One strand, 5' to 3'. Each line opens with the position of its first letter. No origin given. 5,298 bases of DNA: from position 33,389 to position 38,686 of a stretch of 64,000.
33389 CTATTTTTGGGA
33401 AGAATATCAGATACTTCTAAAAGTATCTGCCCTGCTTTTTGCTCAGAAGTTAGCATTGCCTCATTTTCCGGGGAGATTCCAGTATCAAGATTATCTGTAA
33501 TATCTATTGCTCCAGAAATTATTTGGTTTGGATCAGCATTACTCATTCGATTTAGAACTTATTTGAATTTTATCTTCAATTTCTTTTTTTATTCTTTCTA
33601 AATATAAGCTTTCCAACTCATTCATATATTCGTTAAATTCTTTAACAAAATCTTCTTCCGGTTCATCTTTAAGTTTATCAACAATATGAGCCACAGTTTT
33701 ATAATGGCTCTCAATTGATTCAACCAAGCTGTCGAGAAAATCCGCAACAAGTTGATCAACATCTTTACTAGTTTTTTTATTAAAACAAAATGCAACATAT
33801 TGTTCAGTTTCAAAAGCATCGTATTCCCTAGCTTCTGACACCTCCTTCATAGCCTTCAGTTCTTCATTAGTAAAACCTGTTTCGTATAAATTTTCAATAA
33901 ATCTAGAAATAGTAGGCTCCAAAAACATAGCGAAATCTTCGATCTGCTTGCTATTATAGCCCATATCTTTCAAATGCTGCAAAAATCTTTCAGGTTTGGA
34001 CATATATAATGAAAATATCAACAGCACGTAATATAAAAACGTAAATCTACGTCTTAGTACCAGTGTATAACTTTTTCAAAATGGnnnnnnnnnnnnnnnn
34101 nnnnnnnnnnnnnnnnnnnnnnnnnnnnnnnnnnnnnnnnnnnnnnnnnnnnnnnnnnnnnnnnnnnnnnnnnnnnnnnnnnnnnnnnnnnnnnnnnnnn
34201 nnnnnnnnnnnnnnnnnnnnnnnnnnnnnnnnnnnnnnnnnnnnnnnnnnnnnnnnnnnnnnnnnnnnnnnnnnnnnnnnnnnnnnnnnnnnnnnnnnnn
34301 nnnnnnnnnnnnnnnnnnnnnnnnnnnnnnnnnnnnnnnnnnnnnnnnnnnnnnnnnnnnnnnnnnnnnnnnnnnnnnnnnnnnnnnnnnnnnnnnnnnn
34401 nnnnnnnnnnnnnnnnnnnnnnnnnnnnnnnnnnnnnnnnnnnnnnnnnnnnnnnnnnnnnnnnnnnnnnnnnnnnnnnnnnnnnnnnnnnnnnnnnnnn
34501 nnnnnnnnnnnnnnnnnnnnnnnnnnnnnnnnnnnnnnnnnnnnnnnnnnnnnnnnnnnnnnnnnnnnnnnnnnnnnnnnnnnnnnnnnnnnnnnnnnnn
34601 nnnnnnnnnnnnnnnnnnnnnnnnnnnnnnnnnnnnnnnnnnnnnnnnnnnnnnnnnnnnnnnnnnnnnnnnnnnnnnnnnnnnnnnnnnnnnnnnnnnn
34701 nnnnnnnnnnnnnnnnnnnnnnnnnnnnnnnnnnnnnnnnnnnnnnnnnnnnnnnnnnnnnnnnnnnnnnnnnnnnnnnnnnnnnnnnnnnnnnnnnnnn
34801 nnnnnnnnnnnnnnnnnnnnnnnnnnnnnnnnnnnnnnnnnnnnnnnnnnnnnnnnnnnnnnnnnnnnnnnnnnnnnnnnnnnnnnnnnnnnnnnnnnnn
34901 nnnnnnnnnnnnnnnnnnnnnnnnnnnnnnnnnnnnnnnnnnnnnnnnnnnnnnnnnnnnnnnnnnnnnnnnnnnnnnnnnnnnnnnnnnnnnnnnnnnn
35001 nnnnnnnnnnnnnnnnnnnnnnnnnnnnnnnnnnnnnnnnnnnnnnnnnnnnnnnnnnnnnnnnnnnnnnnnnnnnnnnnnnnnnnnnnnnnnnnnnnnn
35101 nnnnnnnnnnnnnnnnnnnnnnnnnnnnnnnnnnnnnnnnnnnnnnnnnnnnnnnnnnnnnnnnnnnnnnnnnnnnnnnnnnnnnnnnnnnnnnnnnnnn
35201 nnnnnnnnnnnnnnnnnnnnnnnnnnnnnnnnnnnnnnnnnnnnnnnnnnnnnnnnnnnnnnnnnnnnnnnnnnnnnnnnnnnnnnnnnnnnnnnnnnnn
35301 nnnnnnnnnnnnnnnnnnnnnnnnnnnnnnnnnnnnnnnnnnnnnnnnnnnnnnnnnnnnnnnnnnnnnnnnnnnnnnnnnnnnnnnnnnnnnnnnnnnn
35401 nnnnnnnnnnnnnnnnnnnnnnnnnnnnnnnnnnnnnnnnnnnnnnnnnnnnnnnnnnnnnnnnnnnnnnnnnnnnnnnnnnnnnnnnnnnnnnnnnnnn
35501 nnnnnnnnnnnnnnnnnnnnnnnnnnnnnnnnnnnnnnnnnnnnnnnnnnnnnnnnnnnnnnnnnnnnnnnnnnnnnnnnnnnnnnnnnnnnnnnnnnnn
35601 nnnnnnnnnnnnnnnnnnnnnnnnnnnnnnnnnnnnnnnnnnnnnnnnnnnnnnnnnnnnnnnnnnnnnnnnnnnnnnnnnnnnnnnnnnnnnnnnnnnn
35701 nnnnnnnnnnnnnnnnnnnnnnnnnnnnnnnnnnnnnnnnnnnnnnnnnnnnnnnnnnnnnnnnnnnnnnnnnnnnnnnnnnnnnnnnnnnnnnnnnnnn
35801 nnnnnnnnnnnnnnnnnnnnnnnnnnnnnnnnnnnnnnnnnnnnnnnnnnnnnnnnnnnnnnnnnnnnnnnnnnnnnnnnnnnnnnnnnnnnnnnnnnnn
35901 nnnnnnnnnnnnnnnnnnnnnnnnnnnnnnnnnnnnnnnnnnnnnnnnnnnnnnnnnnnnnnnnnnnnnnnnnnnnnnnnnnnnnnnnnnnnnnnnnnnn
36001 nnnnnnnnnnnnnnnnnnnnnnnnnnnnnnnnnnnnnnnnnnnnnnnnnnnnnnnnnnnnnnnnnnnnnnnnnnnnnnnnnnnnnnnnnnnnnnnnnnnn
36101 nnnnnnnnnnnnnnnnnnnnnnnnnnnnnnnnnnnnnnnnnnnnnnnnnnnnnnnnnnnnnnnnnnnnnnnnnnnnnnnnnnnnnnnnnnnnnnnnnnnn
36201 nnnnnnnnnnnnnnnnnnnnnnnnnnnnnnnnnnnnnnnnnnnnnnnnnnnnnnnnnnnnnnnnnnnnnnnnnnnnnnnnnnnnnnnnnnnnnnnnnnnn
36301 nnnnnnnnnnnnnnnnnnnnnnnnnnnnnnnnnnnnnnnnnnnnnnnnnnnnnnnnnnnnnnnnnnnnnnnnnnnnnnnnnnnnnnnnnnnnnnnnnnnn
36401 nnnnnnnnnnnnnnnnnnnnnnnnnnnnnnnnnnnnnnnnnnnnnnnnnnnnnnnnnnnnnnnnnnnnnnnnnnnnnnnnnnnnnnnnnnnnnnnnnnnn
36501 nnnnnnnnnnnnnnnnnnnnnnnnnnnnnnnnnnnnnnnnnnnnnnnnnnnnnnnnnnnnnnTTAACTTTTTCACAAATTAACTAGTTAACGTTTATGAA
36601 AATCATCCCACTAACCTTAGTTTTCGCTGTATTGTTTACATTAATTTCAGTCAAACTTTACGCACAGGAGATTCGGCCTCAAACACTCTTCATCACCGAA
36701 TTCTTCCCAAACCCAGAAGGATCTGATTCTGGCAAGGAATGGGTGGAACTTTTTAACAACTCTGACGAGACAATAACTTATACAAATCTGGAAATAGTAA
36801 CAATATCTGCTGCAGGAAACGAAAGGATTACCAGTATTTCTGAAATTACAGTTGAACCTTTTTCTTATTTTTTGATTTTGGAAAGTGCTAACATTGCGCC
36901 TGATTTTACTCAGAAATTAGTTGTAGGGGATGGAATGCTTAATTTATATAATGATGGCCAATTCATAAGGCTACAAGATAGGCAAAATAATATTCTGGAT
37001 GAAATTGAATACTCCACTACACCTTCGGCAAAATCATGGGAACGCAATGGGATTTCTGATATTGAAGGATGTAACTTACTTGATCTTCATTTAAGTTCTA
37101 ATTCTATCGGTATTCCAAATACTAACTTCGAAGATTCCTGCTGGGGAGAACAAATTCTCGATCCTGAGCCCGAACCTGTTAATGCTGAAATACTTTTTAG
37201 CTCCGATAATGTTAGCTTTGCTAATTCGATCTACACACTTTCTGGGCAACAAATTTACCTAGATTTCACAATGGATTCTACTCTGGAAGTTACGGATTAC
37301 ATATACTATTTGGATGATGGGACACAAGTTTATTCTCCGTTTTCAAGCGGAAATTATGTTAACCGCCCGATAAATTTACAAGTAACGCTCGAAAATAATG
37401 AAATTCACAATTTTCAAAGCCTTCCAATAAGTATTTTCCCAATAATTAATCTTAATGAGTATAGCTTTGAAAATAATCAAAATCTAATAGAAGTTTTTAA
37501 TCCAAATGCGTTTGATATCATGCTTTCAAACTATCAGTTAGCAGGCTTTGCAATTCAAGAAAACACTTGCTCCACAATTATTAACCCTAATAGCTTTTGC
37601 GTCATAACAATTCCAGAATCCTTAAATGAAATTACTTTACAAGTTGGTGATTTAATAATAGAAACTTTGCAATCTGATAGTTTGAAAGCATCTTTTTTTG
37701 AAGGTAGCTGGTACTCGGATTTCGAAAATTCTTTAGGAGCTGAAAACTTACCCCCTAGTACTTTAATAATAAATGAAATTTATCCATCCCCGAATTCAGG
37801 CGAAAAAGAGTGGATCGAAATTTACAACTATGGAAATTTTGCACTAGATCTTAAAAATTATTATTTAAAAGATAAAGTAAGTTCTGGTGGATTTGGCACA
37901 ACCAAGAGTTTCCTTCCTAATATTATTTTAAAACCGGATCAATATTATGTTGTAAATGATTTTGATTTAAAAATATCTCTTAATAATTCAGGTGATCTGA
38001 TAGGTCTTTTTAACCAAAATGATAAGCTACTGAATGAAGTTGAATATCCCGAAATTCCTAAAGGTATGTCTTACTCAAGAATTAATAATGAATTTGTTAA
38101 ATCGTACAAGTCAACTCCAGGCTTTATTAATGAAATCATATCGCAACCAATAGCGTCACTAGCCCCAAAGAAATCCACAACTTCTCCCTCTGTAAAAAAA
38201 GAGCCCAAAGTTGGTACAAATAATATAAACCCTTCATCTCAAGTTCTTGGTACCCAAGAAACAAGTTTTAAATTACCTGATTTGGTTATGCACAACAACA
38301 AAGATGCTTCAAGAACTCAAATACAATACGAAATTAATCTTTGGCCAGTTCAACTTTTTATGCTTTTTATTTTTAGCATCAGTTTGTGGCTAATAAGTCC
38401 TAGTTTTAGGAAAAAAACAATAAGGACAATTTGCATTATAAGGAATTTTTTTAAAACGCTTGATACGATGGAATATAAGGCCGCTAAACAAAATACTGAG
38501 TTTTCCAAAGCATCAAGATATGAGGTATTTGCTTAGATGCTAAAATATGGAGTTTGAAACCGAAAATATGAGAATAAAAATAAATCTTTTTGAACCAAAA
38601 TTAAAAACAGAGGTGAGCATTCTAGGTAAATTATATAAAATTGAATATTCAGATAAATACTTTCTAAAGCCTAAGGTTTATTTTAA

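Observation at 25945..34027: Five-gene minus-strand operon built around a giant (~2000-aa) Pro/Gly/Ala/Gln-rich membrane or surface protein with a probable -1 frameshift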

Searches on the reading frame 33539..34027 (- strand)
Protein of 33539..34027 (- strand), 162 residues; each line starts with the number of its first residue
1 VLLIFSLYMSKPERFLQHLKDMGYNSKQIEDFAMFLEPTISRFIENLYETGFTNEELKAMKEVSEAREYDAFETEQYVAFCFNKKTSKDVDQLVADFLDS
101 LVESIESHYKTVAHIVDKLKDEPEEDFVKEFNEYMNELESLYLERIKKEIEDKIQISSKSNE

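Call 9: search_protein_families(library=pfam, proteins=[window:33539-34027:-], max_evalue=1)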
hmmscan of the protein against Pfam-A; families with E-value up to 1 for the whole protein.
window:33539-34027:- (162 aa): 4 families
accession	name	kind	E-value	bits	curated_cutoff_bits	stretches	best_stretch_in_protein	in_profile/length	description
PF08785.16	Ku_PK_bind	-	0.01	16.5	25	1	86-147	19-84/120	Ku C terminal domain like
PF06461.17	CHDII_SANT-like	-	0.12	12.6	28.8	1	38-114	22-97/138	CHD subfamily II, SANT-like domain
PF17267.7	DUF5333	-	0.19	12.4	27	0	12-32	40-60/110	Family of unknown function (DUF5333)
PF18579.7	Raf1_HTH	-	0.24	11.5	27.3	0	15-35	22-42/61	Rubisco accumulation factor 1 helix turn helix domain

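Call 10: search_protein_families(library=phrogs, proteins=[window:33539-34027:-], max_evalue=1)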
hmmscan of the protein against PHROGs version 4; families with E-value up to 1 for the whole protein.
window:33539-34027:- (162 aa): 11 families
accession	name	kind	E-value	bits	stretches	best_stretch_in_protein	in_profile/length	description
phrog_37412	-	unknown function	0.0097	16.9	1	80-135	24-79/146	-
phrog_22471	-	unknown function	0.0099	17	0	8-51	61-104/161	-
phrog_38254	-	unknown function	0.012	16.8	0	11-49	25-61/66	-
phrog_649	-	unknown function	0.019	16.5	0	12-39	8-36/63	-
phrog_38879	-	unknown function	0.03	15.6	1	61-107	38-84/93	-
phrog_2523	-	unknown function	0.068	14.3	0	55-91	53-91/108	-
phrog_8368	-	DNA, RNA and nucleotide metabolism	0.096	13.6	1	102-151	12-62/156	aerobic NDP reductase small subunit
phrog_6831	-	transcription regulation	0.25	12.3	0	11-43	6-38/68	transcriptional regulator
phrog_24499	-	unknown function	0.31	12.3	0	67-137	3-73/78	-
phrog_1352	-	unknown function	0.47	12.1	0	86-144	5-59/72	-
phrog_8729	-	unknown function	0.71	11.2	0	60-99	24-63/92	-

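Call 18: find_encoding_contigs(protein=P0005, flank=10000, max_places=5)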
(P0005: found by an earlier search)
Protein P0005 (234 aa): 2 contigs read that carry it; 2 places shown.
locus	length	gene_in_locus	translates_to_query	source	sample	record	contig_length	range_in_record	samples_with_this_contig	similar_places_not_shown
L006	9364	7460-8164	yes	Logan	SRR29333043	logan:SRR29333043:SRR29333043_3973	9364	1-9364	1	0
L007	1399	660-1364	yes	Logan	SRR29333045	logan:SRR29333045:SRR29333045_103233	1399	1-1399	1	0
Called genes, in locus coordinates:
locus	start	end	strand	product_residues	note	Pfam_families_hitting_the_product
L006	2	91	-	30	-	?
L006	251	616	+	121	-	PF05635:23S_rRNA_IVP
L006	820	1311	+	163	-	-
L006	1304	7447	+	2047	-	-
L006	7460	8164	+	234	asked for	-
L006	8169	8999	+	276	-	-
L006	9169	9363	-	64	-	?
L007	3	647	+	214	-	?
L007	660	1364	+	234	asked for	-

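Call 19: find_encoding_contigs(protein=P0004, flank=10000, max_places=5)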
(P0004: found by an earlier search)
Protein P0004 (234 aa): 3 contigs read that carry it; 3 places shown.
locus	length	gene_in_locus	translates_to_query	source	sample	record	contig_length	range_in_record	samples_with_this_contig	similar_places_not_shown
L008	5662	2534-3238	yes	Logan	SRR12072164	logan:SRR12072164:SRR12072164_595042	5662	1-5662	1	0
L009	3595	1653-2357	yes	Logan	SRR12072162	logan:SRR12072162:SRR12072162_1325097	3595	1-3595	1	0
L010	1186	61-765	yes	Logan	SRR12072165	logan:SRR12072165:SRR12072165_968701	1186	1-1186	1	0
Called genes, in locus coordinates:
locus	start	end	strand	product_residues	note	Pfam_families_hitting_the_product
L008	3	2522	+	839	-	?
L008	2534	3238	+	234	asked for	-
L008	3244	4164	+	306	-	-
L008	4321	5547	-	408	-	PF01207:Dus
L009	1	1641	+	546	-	?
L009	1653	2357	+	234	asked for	-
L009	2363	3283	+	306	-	-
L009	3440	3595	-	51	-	?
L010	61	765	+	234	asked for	-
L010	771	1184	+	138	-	?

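Call 20: find_encoding_contigs(protein=P0007, flank=10000, max_places=5)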
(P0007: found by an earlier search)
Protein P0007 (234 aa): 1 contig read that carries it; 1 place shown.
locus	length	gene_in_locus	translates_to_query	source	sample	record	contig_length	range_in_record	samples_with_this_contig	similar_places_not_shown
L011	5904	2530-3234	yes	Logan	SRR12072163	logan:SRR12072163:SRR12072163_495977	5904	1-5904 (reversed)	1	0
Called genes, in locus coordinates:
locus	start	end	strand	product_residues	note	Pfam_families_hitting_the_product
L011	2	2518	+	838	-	?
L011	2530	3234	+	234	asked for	-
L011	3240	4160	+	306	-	-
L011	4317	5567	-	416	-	PF01207:Dus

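Call 29: search_protein_families(library=ncbifam, proteins=[window:33539-34027:-], max_evalue=0.1)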
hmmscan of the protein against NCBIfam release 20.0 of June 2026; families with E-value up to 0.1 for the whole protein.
window:33539-34027:- (162 aa): 0 families

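Call 83: search_protein_families(library=padloc, proteins=[window:33539-34003:-], max_evalue=0.1)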
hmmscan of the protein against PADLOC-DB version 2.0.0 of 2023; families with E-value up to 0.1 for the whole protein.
window:33539-34003:- (154 aa): 1 family
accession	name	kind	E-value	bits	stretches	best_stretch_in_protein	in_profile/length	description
PDLC00701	Effector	-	0.011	13.2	1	55-105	145-195/283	2TM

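Call 88: list_cluster_members(proteins=[window:33539-34003:-, L006:1304-7447:+, L006:820-1311:+, L006:8169-8999:+, L008:3244-4164:+, L012:1483-1911:+, L012:8310-9032:+, P0014, window:27509-28378:-])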
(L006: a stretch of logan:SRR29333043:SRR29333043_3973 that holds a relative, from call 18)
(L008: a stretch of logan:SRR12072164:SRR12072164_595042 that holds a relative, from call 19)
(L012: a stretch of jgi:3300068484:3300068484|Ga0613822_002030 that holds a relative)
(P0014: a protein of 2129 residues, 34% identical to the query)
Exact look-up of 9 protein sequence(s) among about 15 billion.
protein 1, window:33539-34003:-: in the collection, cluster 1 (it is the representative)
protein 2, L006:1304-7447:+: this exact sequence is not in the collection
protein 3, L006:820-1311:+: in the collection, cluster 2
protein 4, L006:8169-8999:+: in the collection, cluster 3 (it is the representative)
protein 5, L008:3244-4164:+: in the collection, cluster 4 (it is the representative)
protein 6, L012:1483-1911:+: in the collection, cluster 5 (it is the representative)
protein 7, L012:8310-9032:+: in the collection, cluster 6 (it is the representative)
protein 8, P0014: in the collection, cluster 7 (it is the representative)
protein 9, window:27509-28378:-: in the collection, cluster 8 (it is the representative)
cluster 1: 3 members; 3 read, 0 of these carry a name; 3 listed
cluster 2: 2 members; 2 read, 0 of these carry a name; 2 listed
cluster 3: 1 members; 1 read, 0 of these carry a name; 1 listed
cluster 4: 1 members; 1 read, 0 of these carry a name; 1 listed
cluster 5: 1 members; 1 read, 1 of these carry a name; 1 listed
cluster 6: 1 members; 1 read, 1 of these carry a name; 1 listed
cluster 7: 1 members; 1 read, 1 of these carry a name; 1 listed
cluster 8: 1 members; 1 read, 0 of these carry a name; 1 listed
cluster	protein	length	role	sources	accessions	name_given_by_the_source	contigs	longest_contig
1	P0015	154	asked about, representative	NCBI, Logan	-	-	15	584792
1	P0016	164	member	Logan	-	-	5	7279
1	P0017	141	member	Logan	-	-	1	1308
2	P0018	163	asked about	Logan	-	-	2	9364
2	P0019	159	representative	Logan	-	-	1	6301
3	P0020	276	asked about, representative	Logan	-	-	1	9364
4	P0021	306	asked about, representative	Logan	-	-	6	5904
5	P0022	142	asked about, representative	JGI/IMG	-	hypothetical protein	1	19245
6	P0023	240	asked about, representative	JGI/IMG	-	hypothetical protein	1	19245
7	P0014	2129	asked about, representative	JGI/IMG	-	hypothetical protein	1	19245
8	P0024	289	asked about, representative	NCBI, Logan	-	-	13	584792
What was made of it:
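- Tried and rejected: These queries did not even return P0014, although the look-up in call 88 places P0014 in that collection as a cluster representative.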

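Call 89: find_encoding_contigs(protein=P0016, flank=10000, max_places=5)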
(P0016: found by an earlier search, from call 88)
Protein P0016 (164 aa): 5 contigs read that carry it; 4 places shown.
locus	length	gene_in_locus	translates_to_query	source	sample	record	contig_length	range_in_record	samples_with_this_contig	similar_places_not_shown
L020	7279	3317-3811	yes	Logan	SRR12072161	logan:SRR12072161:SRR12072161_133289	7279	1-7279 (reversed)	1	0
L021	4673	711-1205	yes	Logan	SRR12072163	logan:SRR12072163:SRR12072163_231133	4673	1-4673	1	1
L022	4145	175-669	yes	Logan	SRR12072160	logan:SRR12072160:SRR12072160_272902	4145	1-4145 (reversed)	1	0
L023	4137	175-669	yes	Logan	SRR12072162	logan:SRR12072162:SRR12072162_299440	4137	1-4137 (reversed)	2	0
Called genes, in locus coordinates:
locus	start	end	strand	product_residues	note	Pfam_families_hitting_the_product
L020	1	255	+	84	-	?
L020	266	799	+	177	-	PF01863:YgjP-like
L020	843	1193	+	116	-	PF05635:23S_rRNA_IVP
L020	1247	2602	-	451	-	PF19295:SufBD_N, PF01458:SUFBD_core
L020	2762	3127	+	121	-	PF05635:23S_rRNA_IVP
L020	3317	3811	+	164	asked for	-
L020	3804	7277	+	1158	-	?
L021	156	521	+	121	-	PF05635:23S_rRNA_IVP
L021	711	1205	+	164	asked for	-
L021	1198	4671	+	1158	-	?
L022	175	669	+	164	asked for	-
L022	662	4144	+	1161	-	?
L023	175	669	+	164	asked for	-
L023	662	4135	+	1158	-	?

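Call 90: find_encoding_contigs(protein=P0019, flank=10000, max_places=5)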
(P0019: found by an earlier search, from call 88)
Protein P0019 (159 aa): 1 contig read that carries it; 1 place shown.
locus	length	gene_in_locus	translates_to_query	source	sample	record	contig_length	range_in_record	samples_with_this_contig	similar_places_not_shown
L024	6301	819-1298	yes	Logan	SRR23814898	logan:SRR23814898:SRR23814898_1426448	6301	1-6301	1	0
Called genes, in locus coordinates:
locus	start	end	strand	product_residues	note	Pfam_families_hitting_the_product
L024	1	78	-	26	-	?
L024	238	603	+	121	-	PF05635:23S_rRNA_IVP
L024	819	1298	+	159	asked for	-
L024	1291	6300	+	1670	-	?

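Call 100: search_protein_families(library=pfam, proteins=[L006:1304-7447:+, L008:3-2522:+, L020:3804-7277:+, L024:1291-6300:+, P0022, P0023, P0021], max_evalue=0.1)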
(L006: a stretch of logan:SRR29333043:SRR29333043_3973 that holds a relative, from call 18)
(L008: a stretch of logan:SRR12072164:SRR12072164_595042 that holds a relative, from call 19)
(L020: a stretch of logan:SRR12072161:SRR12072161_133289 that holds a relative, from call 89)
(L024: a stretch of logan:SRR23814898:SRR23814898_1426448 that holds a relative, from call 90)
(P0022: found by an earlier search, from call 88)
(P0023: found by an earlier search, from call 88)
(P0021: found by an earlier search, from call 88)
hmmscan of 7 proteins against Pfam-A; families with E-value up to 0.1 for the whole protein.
L006:1304-7447:+ (2047 aa): 2 families
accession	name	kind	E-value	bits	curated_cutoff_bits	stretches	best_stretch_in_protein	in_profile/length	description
PF01839.29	FG-GAP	-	0.014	15.7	22.1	1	676-694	8-26/37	FG-GAP repeat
PF22872.1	DUF7018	-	0.092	13.4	27.8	0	1578-1619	20-61/116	Domain of unknown function (DUF7018)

L008:3-2522:+ (839 aa): 0 families

L020:3804-7277:+ (1158 aa): 0 families

L024:1291-6300:+ (1670 aa): 0 families

P0022 (142 aa): 4 families
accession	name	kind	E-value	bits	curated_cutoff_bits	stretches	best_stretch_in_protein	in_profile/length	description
PF04667.22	Endosulfine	-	0.00072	20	29.8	1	94-134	2-38/80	cAMP-regulated phosphoprotein/endosulfine conserved region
PF09373.15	PMBR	-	0.014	15.9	24.9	0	100-113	16-29/33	Pseudomurein-binding repeat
PF03004.19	Transposase_24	-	0.019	15.5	28.7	1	55-100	52-97/138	Plant transposase (Ptta/En/Spm family)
PF16902.11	FokI_D3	-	0.094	13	29.2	0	67-106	18-59/69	FokI, D3 domain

P0023 (240 aa): 0 families

P0021 (306 aa): 0 families

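Call 104: find_related_loci(query=A9, collection=metagenome_contigs, flank=10000)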
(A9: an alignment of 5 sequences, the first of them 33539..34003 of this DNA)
Query A9 (154 aa) in metagenome_contigs; peptide patterns used: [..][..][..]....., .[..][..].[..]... (x = any residue, [..] = any of these).
600 stretches matched a pattern, but none encodes a relative of the query by tblastn (E <= 1e-3).
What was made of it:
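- Tried and rejected: A scan of JGI metagenomes with the A-protein alignment also found nothing (call 104).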

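Call 105: search_solved_structures(query=A9, max_evalue=5)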
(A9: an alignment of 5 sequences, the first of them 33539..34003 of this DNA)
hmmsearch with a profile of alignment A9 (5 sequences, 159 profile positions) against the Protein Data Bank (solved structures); distinct sequences matched with E-value up to 5: 6.
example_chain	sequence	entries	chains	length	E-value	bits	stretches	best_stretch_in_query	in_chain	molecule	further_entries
7tbo_A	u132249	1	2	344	0.22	14.8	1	76-143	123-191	D12 LOV2-DARPin fusion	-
1txj_A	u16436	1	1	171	0.6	13.4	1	46-151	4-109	translationally controlled tumour-associated protein (TCTP) from Plasmodium knowlesi, PKN_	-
6dlc_A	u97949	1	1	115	0.9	12.8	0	80-120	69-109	Designed protein DHD1:234_A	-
1yke_B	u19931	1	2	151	1.1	12.5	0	57-107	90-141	RNA polymerase II holoenzyme component SRB7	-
6lk8_A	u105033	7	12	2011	1.2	12.4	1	37-104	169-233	MGC83295 protein | Nup205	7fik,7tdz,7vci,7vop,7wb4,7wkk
8amz_R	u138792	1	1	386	2.8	11.2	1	51-123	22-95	PCI domain-containing protein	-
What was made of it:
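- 33539..34003 (-): Gene A: small acidic (pI 4.6) protein of 154 aa. It has no hydrophobic segment, and its stop overlaps the giant gene's start. No family hits (calls 9, 10, 29, 83, 105).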

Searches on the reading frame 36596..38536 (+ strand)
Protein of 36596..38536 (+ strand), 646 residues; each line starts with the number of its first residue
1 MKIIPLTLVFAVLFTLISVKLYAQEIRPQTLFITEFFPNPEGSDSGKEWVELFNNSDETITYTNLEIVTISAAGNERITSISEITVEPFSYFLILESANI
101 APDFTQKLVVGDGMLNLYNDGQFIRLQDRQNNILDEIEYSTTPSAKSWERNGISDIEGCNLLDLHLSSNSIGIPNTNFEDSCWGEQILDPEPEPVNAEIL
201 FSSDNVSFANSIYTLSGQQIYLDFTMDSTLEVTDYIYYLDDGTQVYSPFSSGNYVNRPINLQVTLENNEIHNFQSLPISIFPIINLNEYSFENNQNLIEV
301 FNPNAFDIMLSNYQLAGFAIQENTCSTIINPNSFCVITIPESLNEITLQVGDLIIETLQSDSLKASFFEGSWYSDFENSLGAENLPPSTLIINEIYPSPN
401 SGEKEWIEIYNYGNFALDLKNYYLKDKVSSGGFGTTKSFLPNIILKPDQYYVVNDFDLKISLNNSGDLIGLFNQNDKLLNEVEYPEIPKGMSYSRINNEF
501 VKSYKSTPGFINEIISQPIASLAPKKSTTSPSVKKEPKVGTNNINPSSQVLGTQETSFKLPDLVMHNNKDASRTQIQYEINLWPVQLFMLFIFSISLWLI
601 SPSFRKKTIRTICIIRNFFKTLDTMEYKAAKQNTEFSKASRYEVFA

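Call 11: search_protein_families(library=pfam, proteins=[window:36596-38536:+], max_evalue=0.001)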
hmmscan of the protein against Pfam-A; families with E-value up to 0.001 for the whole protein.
window:36596-38536:+ (646 aa): 1 family
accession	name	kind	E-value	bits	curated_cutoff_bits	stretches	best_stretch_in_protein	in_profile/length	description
PF00932.25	LTD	-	2e-28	99.3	34.3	2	387-484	5-107/109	Lamin Tail Domain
